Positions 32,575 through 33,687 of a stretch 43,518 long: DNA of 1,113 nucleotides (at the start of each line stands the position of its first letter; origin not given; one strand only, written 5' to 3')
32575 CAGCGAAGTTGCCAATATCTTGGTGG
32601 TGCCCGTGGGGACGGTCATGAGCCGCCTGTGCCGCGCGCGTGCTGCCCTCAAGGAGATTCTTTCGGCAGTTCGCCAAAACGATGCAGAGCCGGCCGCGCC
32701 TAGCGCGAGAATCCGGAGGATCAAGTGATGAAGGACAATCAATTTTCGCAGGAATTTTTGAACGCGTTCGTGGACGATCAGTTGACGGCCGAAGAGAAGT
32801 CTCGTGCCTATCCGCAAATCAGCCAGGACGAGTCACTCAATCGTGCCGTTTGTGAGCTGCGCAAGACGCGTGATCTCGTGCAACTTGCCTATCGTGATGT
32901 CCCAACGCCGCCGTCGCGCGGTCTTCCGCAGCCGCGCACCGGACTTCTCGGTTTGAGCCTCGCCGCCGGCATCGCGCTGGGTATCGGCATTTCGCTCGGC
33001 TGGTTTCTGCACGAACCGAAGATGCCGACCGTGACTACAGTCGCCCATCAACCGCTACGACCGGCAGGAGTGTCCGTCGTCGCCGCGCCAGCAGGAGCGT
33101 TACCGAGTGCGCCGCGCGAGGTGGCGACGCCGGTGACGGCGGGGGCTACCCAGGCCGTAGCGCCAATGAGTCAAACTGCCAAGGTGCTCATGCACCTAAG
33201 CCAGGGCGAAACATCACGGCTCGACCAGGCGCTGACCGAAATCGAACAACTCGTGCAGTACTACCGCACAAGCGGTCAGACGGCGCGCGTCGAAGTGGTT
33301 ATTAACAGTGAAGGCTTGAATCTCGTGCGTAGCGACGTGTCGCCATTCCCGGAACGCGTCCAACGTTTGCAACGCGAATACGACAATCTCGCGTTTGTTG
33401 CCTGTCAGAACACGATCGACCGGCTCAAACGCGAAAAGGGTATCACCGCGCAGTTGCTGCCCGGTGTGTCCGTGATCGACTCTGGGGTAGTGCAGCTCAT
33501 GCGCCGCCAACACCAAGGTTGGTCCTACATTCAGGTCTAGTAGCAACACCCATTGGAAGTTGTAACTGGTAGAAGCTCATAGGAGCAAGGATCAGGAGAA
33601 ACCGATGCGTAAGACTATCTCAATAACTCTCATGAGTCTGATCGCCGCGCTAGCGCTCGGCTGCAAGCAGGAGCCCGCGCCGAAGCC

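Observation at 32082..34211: ECF sigma factor controlled by an anti-sigma factor with a periplasmic DsrE/DsrF-like sensor domain, plus a paralogous DsrE-like lipoprotein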

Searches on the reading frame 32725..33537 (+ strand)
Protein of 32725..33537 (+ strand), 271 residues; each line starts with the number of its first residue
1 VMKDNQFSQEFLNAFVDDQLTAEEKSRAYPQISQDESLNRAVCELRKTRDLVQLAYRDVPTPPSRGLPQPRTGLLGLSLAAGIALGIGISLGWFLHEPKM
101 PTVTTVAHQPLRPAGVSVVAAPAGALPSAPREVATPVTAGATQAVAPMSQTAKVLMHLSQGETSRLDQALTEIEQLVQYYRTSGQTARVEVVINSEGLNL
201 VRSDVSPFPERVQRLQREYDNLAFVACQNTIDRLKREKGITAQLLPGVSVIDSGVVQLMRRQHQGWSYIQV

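Call 3: search_protein_families(library=pfam, proteins=[window:32725-33537:+], max_evalue=1)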
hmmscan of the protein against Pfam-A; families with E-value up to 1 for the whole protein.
window:32725-33537:+ (271 aa): 2 families
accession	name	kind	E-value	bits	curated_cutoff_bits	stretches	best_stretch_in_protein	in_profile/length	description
PF02635.20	DsrE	-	0.0036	17.9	22.7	1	184-270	31-115/116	DsrE/DsrF-like family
PF07745.19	Glyco_hydro_53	-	0.029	13.8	24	0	175-211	15-51/340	Glycosyl hydrolase family 53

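Call 4: search_protein_families(library=ncbifam, proteins=[window:32725-33537:+], max_evalue=1)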
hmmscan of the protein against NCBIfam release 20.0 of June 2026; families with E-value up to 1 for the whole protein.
window:32725-33537:+ (271 aa): 1 family
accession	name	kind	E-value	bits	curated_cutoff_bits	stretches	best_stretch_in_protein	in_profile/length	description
NF037978.1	T2SS_GspB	equivalog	0.031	14.6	100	1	89-153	21-82/179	type II secretion system assembly factor GspB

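Call 7: search_solved_structures(query=window:32725-33537:+, max_evalue=10, show_alignments=2)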
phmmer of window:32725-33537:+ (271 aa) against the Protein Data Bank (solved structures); distinct sequences matched with E-value up to 10: 13.
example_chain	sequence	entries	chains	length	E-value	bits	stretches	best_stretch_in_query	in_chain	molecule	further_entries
1l1s_A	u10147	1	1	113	5.3e-10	42.4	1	153-270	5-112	hypothetical protein MTH1491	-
2pd2_A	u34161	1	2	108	1e-06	31.6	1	174-269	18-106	Hypothetical protein ST0148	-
8uja_A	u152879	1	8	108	0.00016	24.4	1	176-269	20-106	T33-fn10: engineered DrsE like sulfur reductase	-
4mag_A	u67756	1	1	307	0.34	13.5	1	184-221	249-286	Sialic Acid Binding Protein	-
9fve_A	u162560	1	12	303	0.35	13.5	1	184-221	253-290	Sialic acid-binding periplasmic protein SiaP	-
7a5q_A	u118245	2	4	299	0.35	13.5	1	184-221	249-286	DctP family TRAP transporter solute-binding subunit | Sialic acid-binding periplasmic protein SiaP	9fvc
9fvb_A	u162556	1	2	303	0.35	13.5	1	184-221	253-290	Sialic acid-binding periplasmic protein SiaP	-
7a5c_A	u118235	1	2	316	0.38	13.3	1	184-221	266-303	Sialic acid-binding periplasmic protein SiaP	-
5ltc_B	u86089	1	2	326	0.41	13.3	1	184-221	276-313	C4-dicarboxylate-binding periplasmic protein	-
3oon_A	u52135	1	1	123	1.3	11.6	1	187-226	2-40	Outer membrane protein (Tpn50)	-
6z35_A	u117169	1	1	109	1.5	11.4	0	158-182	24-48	Maquette 2-1ip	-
5tgw_A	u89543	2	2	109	1.6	11.3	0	158-182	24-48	PS1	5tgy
7ext_Q3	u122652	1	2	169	1.7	11.2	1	172-263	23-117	Allophycocyanin subunit beta-18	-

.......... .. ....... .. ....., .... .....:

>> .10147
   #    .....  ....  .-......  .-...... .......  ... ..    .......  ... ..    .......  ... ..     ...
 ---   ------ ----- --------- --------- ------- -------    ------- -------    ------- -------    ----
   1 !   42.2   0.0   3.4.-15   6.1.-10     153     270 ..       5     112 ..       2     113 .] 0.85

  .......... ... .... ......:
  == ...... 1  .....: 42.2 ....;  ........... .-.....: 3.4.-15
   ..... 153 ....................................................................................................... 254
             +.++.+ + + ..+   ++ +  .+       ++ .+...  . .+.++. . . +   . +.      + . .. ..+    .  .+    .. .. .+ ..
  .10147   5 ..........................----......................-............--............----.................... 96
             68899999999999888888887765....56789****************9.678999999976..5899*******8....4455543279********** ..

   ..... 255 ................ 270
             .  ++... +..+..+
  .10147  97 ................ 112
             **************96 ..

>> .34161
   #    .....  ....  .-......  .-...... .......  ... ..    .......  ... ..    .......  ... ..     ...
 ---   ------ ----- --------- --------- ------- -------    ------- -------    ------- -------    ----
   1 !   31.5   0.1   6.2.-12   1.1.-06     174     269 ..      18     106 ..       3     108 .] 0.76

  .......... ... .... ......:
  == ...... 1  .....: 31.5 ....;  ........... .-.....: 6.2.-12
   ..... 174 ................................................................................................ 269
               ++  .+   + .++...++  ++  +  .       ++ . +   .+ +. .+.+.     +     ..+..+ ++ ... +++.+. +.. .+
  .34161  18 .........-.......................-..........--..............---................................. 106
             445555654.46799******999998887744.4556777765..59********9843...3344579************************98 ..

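Call 8: find_homologous_proteins(query=window:32725-33537:+, max_evalue=0.001)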
Query window:32725-33537:+ (271 aa): 636 proteins with E <= 0.001 among 4673 candidates; the best 120 are listed.
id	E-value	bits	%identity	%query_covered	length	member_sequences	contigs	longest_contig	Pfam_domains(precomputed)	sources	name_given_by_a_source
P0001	7.3e-172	587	100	100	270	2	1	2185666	-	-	-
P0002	2.4e-108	379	68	100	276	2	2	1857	-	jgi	jgi:hypothetical protein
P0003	1.4e-105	370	66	100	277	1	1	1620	-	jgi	jgi:intracellular sulfur oxidation DsrE/DsrF family protein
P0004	6.6e-104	365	65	100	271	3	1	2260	-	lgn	-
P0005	2.1e-103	363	65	100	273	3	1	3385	-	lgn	-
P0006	8.5e-103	361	66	99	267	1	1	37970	-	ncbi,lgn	-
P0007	3.9e-100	352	63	100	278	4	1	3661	-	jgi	jgi:intracellular sulfur oxidation DsrE/DsrF family protein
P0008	1.2e-98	348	64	100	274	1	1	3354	-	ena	-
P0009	3.7e-90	320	52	100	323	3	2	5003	-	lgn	-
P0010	9.7e-87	309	51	100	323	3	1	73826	-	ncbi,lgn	-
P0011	1.1e-84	302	56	100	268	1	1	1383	-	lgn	-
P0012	1.1e-84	302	58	100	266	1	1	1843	-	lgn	-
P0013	9.2e-84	299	55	98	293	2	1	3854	-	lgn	-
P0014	2.4e-83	297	55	99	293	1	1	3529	-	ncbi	-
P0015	3.0e-83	297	57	100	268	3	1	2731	-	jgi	jgi:intracellular sulfur oxidation DsrE/DsrF family protein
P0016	3.6e-83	297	54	98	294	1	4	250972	-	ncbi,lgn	-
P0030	1.1e-80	289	52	100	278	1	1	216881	-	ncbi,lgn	-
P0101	2.2e-75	271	51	100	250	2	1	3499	PF02635.21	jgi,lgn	jgi:hypothetical protein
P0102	2.3e-75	271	50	99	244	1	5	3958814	-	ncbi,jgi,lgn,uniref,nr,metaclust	ncbi:hypothetical protein SVA_2504 [Sulfurifustis variabilis]|uniref:Uncharacterized protein n=1 Tax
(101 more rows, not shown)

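Call 10: find_encoding_contigs(protein=P0102, flank=6000, max_places=2)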
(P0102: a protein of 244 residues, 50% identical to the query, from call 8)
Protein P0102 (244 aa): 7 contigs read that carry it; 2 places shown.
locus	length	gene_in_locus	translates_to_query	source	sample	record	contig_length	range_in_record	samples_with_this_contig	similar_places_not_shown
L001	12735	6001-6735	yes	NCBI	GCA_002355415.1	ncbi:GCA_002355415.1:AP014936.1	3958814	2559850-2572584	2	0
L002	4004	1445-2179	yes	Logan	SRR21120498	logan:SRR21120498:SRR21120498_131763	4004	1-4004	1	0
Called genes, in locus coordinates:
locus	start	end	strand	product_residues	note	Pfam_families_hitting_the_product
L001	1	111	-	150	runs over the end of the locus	PF01476:LysM (weak)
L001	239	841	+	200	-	PF03358:FMN_red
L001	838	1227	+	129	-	PF09842:DUF2069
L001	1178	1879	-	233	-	PF00308:Bac_DnaA (faint), PF13191:AAA_16 (faint), PF22688:Hda_lid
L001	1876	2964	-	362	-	PF01594:AI-2E_transport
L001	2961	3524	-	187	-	PF01066:CDP-OH_P_transf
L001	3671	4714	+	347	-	PF00586:AIRS, PF02769:AIRS_C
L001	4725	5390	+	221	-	PF00551:Formyl_trans_N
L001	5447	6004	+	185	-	PF04542:Sigma70_r2, PF22029:PhyR_sigma2 (weak), PF08281:Sigma70_r4_2, PF04545:Sigma70_r4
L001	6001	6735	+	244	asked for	-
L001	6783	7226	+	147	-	PF02635:DsrE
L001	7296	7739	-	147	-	PF00293:NUDIX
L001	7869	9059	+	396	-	PF00487:FA_desaturase, PF01610:DDE_Tnp_ISL3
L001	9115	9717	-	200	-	PF01844:HNH, PF13395:HNH_4 (weak), PF14279:HNH_5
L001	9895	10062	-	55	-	PF00471:Ribosomal_L33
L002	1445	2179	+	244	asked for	-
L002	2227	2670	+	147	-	PF02635:DsrE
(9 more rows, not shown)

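Call 11: find_encoding_contigs(protein=P0016, flank=6000, max_places=2)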
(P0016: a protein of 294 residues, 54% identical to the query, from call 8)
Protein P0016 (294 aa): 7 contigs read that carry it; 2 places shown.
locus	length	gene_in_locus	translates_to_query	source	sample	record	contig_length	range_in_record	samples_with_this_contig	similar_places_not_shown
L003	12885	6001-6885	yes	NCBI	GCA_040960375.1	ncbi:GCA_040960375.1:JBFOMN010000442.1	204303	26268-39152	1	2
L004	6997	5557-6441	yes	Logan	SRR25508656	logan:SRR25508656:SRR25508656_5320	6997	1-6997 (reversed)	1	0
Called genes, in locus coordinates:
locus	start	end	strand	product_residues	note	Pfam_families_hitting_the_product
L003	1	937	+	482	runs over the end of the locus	PF00656:Peptidase_C14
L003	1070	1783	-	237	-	PF00308:Bac_DnaA, PF25199:nSTAND_NTPase5 (weak), PF13191:AAA_16 (weak), PF22688:Hda_lid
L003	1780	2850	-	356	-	PF01594:AI-2E_transport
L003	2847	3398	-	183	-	PF01066:CDP-OH_P_transf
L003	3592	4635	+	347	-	PF00586:AIRS, PF02769:AIRS_C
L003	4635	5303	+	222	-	PF00551:Formyl_trans_N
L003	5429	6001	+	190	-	PF04542:Sigma70_r2, PF22029:PhyR_sigma2 (weak), PF08281:Sigma70_r4_2, PF04545:Sigma70_r4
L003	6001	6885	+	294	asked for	-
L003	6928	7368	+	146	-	PF02635:DsrE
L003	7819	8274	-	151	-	PF00293:NUDIX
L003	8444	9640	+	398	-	PF00487:FA_desaturase, PF01610:DDE_Tnp_ISL3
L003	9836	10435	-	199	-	PF01844:HNH, PF13395:HNH_4 (weak), PF14279:HNH_5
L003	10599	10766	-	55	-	PF00471:Ribosomal_L33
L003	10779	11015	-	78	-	PF00830:Ribosomal_L28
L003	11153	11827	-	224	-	PF20582:UPF0758_N, PF04002:RadC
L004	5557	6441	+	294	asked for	-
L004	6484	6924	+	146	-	PF02635:DsrE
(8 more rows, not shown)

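Call 12: find_encoding_contigs(protein=P0030, flank=6000, max_places=2)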
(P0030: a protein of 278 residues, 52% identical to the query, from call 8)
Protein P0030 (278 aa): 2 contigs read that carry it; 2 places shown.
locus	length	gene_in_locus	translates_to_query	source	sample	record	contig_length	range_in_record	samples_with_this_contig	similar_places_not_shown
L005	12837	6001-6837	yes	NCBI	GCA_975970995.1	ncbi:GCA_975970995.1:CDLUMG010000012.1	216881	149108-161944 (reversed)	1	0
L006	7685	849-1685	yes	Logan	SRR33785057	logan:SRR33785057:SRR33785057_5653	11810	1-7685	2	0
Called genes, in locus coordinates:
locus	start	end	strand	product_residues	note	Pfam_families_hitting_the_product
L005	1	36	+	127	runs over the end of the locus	PF00462:Glutaredoxin (faint), PF03960:ArsC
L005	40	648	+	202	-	PF03358:FMN_red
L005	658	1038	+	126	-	PF09842:DUF2069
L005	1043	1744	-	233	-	PF00308:Bac_DnaA, PF05673:DUF815 (weak), PF13191:AAA_16 (weak), PF25199:nSTAND_NTPase5 (weak), PF00004:AAA (weak), PF22688:Hda_lid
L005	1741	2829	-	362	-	PF01594:AI-2E_transport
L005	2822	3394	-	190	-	PF01066:CDP-OH_P_transf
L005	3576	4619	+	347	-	PF00586:AIRS, PF02769:AIRS_C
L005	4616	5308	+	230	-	PF00551:Formyl_trans_N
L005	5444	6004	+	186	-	PF04542:Sigma70_r2, PF08281:Sigma70_r4_2, PF04545:Sigma70_r4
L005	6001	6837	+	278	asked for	-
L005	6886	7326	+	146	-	PF02635:DsrE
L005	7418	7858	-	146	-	PF00293:NUDIX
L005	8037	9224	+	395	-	PF00487:FA_desaturase, PF01610:DDE_Tnp_ISL3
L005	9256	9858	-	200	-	PF01844:HNH, PF13395:HNH_4 (weak), PF14279:HNH_5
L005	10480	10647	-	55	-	PF00471:Ribosomal_L33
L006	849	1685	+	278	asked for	-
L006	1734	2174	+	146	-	PF02635:DsrE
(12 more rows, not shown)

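Call 14: find_encoding_contigs(protein=P0001, flank=2000, max_places=2)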
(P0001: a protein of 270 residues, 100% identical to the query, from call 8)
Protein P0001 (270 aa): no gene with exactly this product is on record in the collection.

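Call 23: search_solved_structures(query=A1, max_evalue=1, show_alignments=5)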
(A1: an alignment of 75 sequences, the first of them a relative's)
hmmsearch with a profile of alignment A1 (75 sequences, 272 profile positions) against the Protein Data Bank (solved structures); distinct sequences matched with E-value up to 1: 6.
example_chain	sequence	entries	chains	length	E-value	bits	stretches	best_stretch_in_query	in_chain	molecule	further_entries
1l1s_A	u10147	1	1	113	2.6e-14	56.8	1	153-271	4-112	hypothetical protein MTH1491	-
2pd2_A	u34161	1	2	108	2e-09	40.8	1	165-270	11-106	Hypothetical protein ST0148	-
8uja_A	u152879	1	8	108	3.9e-05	26.7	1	186-270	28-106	T33-fn10: engineered DrsE like sulfur reductase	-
1p4x_A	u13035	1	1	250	0.34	13.8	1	129-178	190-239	staphylococcal accessory regulator A homologue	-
2w3z_A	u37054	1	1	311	0.61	13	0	84-153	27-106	PUTATIVE DEACETYLASE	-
8fmy_A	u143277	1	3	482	0.67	12.8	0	46-127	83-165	Fusion glycoprotein F0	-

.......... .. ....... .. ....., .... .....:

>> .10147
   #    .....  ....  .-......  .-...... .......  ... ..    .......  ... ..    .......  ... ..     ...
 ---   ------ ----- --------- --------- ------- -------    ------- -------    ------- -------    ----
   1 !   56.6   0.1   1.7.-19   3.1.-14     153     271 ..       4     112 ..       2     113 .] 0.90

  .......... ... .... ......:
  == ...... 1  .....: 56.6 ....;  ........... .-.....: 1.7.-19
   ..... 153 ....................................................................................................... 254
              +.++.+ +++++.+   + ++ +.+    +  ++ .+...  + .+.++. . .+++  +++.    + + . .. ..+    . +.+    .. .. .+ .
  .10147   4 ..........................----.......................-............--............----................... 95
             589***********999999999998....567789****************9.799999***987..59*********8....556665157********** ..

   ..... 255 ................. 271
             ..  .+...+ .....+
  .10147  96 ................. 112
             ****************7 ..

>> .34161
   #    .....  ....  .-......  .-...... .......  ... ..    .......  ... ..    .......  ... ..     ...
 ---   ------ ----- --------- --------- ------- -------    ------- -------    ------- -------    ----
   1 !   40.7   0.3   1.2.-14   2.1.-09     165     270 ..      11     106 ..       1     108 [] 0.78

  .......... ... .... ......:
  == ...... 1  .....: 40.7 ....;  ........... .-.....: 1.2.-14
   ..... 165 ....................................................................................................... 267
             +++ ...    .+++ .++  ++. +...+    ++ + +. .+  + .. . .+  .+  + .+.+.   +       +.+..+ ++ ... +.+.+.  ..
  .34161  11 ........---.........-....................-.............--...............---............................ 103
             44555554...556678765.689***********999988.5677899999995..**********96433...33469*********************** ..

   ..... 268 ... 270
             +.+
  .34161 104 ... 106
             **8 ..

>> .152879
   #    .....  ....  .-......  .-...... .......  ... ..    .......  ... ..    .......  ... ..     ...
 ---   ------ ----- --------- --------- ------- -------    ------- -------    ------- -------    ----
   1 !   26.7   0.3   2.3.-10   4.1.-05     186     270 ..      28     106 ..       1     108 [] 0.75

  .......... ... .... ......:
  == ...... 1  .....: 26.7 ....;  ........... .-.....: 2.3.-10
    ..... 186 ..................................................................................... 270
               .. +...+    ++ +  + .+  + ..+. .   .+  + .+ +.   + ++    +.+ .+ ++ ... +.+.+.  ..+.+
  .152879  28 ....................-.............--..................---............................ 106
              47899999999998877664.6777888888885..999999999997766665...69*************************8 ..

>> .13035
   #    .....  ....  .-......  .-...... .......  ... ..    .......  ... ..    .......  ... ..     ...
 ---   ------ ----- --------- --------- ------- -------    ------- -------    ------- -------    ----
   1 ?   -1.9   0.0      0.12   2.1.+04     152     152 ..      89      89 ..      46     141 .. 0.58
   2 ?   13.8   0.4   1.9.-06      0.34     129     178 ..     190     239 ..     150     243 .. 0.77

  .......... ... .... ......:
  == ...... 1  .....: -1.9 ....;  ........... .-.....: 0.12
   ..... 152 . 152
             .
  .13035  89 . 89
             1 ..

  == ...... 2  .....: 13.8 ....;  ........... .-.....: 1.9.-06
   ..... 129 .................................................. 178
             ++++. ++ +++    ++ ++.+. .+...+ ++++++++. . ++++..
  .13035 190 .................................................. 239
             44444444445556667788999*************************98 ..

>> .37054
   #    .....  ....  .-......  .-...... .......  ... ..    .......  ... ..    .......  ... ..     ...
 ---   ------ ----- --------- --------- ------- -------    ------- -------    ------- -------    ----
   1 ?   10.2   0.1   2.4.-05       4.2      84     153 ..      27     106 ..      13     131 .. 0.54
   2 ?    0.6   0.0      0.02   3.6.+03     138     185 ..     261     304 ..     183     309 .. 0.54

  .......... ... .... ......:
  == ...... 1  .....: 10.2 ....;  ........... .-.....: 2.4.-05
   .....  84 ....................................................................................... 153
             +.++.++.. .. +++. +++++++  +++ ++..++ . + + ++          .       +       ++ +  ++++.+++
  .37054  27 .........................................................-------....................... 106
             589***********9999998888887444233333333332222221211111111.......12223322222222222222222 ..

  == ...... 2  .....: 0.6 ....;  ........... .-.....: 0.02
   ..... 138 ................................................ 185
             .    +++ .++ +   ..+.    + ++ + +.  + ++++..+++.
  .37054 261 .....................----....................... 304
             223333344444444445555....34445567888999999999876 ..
